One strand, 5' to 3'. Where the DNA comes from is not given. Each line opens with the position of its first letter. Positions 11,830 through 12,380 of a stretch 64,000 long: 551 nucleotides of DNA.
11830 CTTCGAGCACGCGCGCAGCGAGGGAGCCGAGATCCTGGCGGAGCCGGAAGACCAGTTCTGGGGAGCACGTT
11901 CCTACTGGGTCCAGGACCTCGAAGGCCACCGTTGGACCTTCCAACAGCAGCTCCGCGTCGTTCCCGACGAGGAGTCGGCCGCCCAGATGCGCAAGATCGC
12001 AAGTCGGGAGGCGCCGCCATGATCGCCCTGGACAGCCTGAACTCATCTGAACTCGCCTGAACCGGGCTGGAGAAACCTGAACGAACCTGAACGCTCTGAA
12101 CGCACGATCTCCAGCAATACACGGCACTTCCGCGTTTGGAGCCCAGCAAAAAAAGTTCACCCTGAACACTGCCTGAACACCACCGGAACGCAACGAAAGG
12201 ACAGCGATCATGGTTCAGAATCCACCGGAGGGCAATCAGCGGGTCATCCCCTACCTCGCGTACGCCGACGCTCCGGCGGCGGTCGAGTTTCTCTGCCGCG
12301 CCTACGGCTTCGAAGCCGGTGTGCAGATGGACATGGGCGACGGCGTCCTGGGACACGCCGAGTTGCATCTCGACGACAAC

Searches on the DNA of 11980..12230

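Call 71: search_rna_families(source=window, start=11980, end=12230, threshold=evalue, max_evalue=10)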
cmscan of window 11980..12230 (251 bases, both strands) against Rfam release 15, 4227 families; matches with E-value up to 10: 1.
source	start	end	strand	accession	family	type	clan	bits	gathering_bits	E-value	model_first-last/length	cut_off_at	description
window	12122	12186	+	RF02959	DUF3085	Cis-reg;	-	12.4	40.6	7.9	1-76/76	no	DUF3085 RNA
